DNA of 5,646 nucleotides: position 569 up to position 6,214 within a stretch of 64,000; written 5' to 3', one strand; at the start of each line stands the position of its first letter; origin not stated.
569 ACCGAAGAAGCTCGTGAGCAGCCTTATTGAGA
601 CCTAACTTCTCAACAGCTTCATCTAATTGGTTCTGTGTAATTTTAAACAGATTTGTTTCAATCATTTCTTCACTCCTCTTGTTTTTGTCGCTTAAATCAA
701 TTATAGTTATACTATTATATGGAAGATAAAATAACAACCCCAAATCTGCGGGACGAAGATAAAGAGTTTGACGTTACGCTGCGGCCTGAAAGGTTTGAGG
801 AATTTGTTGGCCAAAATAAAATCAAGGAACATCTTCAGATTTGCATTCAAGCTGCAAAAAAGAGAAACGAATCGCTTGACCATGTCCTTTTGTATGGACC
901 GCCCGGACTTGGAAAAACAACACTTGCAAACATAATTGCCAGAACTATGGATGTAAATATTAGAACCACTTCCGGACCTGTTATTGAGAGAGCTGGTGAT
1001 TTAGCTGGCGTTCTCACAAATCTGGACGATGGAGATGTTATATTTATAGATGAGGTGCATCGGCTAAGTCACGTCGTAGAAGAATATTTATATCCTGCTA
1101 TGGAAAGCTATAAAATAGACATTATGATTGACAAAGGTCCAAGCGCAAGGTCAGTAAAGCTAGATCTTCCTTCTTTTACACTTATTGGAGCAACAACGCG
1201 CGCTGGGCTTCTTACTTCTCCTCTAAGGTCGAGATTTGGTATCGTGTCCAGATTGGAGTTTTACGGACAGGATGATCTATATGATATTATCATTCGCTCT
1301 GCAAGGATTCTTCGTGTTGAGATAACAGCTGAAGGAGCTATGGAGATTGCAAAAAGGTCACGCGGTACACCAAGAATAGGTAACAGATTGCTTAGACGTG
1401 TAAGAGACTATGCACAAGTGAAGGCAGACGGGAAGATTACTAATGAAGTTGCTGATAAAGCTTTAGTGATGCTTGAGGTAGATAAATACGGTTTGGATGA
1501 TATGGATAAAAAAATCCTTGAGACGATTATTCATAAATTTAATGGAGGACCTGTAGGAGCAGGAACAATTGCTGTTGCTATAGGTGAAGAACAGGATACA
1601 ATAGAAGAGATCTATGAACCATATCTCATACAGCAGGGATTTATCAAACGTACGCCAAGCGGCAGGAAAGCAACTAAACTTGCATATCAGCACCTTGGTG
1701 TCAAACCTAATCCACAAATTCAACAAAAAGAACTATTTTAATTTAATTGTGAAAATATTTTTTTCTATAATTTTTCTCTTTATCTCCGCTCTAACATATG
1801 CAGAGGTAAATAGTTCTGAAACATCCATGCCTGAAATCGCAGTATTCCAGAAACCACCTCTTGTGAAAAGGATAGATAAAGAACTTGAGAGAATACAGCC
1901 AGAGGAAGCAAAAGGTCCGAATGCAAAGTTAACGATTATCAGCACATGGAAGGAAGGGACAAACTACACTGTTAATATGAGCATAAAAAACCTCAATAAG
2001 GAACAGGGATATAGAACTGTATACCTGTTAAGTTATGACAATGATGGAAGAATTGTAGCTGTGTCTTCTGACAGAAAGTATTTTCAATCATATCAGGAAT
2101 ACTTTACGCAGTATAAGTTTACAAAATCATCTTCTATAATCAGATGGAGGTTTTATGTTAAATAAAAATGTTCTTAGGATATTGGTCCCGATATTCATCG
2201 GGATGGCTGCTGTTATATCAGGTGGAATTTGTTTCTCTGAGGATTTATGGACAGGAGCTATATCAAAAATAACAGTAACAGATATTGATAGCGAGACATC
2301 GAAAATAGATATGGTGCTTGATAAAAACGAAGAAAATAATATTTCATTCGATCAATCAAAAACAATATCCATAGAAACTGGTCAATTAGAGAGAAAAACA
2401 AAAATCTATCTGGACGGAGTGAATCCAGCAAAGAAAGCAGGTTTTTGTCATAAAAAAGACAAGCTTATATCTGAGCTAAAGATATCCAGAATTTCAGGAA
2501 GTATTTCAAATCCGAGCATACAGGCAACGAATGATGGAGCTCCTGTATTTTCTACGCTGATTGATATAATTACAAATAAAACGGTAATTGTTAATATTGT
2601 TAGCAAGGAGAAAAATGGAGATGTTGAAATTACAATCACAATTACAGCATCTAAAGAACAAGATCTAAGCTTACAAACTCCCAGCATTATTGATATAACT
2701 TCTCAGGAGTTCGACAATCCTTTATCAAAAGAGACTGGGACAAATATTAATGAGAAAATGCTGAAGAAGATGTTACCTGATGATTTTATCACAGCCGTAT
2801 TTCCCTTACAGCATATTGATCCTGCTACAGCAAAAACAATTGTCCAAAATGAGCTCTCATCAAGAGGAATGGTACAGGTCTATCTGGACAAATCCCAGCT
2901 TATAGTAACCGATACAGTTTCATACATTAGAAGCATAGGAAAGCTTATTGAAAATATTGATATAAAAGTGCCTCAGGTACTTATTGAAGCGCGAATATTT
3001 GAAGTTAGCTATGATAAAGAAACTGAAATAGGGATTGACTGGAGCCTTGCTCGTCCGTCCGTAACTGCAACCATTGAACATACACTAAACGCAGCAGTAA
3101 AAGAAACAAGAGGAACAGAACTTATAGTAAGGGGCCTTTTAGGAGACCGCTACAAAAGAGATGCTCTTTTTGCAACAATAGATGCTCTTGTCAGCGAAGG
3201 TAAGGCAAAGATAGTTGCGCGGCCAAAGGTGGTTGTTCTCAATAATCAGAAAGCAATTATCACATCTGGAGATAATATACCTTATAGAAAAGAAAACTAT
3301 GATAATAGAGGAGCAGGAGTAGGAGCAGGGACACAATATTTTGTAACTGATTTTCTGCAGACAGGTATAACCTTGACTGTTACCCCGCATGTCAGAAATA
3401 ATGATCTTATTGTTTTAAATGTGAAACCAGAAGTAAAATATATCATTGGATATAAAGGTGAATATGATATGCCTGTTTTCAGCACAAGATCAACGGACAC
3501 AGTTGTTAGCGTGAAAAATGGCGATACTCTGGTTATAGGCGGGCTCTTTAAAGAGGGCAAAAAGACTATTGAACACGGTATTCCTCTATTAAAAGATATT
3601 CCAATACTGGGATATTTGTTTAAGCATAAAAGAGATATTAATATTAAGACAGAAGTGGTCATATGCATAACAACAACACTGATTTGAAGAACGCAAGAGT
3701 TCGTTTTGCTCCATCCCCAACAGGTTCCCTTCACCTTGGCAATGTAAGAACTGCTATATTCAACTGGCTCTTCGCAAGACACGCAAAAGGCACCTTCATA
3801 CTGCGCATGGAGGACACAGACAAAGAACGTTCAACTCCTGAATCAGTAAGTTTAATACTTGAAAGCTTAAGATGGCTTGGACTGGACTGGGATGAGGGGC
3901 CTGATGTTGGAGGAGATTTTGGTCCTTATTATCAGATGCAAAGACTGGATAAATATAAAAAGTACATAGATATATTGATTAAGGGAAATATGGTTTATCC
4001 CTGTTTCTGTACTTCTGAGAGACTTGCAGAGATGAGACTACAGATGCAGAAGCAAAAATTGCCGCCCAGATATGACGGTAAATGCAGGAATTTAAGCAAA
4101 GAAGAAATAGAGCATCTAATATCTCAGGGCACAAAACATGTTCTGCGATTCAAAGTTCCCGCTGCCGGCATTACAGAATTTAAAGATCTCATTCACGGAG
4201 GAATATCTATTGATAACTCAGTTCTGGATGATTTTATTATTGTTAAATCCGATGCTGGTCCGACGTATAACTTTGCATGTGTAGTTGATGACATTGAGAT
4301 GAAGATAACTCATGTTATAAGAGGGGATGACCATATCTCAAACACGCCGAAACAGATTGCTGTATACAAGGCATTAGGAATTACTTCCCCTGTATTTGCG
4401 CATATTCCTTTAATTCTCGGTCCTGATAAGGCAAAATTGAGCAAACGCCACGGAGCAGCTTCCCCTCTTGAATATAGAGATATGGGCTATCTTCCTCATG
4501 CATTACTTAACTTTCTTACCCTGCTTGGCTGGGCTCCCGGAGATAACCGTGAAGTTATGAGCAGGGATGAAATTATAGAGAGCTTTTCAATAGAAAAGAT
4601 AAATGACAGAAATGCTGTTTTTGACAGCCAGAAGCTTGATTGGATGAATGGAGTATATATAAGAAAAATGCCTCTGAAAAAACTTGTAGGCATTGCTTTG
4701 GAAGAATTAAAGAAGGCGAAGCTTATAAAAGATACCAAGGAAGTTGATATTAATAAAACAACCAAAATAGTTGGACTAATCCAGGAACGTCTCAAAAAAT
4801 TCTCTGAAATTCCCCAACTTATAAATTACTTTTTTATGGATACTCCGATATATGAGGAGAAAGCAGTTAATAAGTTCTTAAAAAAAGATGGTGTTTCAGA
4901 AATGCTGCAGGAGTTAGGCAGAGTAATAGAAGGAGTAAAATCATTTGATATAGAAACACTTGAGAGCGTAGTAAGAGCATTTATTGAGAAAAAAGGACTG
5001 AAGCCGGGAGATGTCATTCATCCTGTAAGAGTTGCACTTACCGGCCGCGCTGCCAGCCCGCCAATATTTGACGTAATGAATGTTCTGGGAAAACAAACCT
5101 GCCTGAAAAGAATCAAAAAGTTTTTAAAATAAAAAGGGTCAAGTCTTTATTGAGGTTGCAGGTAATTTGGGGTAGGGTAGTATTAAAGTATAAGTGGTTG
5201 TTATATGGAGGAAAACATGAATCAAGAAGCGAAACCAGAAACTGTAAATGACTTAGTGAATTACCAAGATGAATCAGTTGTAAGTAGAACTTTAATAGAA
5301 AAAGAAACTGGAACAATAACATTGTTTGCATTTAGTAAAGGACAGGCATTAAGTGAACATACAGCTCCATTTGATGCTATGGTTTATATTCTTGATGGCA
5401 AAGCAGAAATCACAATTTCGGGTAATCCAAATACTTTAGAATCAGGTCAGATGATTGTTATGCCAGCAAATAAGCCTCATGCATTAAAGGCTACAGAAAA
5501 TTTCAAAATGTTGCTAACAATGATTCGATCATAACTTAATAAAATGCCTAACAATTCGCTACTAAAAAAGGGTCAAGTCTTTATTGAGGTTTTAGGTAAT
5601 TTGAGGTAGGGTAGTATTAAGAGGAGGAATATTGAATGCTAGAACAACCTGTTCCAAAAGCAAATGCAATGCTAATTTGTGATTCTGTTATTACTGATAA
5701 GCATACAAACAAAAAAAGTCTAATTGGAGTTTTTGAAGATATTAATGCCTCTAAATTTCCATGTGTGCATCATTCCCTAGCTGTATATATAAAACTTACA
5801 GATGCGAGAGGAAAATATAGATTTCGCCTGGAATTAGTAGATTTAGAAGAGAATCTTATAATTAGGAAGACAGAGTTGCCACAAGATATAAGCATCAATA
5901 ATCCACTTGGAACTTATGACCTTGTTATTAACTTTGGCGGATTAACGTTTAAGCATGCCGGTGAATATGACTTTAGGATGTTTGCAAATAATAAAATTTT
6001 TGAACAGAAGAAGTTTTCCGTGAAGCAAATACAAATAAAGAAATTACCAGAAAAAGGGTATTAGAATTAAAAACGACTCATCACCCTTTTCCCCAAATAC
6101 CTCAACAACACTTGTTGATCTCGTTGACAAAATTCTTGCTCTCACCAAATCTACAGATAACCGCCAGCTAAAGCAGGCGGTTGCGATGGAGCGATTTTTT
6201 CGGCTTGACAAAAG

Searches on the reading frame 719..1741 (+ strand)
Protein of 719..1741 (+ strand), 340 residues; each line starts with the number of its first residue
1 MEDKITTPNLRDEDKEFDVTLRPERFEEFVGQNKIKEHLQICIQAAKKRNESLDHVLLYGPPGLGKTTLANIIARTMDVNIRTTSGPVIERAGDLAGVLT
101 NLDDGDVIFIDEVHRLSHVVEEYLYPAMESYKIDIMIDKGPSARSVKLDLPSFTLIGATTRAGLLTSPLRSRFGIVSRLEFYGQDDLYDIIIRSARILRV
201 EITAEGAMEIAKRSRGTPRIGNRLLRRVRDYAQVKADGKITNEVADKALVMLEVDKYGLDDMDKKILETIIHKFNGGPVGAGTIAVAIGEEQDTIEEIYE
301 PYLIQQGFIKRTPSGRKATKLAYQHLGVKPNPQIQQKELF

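Call 14: search_protein_families(library=pfam, proteins=[window:719-1741:+], max_evalue=0.001)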
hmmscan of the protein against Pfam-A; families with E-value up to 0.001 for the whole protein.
window:719-1741:+ (340 aa): 14 families
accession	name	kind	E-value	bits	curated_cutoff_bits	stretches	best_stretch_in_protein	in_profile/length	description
PF05496.18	RuvB_N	-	8.2e-80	266.6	27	1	21-179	1-159/159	Holliday junction DNA helicase RuvB P-loop domain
PF17864.7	AAA_lid_4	-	1.8e-32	111.4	27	1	182-255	1-74/74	RuvB AAA lid domain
PF05491.19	RuvB_C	-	1e-25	89.9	24.7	1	256-326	1-71/72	RuvB C-terminal winged helix domain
PF00004.35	AAA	-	4.4e-20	72.9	21.2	1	56-177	1-127/131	ATPase family associated with various cellular activities (AAA)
PF07728.20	AAA_5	-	6.1e-09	36.4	22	1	55-173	1-139/139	AAA domain (dynein-related subfamily)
PF06068.19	TIP49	-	3.6e-06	26.8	23.8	1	27-81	24-78/347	TIP49 P-loop domain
PF00493.29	MCM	-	4.1e-05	23.2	23.3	0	28-135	25-152/224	MCM P-loop domain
PF13191.12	AAA_16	-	4.6e-05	24.4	32.6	1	29-80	2-51/167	AAA ATPase domain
PF01078.27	Mg_chelatase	-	4.6e-05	23.3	20.3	0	26-74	2-43/207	Magnesium chelatase, subunit ChlI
PF13401.12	AAA_22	-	0.00022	22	27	0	55-77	7-29/130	AAA domain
PF20720.3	nSTAND3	-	0.00022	21.4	27.2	1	44-77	8-41/155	Novel STAND NTPase 3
PF00158.32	Sigma54_activat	-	0.00027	21.1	20.2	0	37-77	6-46/168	Sigma-54 interaction domain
PF13479.12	AAA_24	-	0.00072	19.9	27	0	56-124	5-84/195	AAA domain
PF07726.17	AAA_3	-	0.00085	19.7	27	0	55-82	1-28/131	ATPase family associated with various cellular activities (AAA)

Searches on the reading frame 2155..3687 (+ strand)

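Call 14: search_protein_families(library=pfam, proteins=[window:2155-3687:+], max_evalue=0.001)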
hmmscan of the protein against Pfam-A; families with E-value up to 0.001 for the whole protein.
window:2155-3687:+ (510 aa): 2 families
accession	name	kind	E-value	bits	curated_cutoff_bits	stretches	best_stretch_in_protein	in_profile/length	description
PF00263.26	Secretin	-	1.7e-44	151.8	27.5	1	344-510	1-168/169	Bacterial type II and III secretion system protein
PF03958.22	Secretin_N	-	1.5e-07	32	28.2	1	213-274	1-69/69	Bacterial type II/III secretion system short domain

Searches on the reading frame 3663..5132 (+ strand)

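Call 14: search_protein_families(library=pfam, proteins=[window:3663-5132:+], max_evalue=0.001)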
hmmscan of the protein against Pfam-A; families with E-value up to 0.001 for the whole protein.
window:3663-5132:+ (489 aa): 2 families
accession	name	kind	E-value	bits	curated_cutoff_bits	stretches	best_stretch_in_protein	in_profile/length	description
PF00749.27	tRNA-synt_1c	-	1.8e-106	356.1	23.4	1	12-327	3-314/314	tRNA synthetases class I (E and Q), catalytic domain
PF19269.4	Anticodon_2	-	3.4e-35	121.9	23.6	1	359-487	10-140/141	Anticodon binding domain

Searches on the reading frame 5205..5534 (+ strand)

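Call 14: search_protein_families(library=pfam, proteins=[window:5205-5534:+], max_evalue=0.001)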
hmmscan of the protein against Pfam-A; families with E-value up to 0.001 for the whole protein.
window:5205-5534:+ (109 aa): 2 families
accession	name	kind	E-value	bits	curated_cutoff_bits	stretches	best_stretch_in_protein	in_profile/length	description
PF07883.17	Cupin_2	-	1.7e-10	40.9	27.2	1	41-106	3-68/70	Cupin domain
PF05899.18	Cupin_3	-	6.9e-05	22.9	23.5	1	38-99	7-69/74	EutQ-like cupin domain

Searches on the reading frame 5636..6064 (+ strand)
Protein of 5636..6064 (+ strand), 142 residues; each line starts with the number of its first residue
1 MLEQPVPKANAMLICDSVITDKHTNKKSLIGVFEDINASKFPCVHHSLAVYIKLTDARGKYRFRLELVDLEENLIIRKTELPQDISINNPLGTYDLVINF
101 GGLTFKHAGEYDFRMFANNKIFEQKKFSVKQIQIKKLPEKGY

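Call 14: search_protein_families(library=pfam, proteins=[window:5636-6064:+], max_evalue=0.001)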
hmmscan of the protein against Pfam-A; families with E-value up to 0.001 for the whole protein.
window:5636-6064:+ (142 aa): 1 family
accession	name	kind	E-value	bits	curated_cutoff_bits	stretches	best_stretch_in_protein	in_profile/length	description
PF22091.2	DUF6941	-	1.4e-21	77.6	27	1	11-129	2-124/125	Family of unknown function (DUF6941)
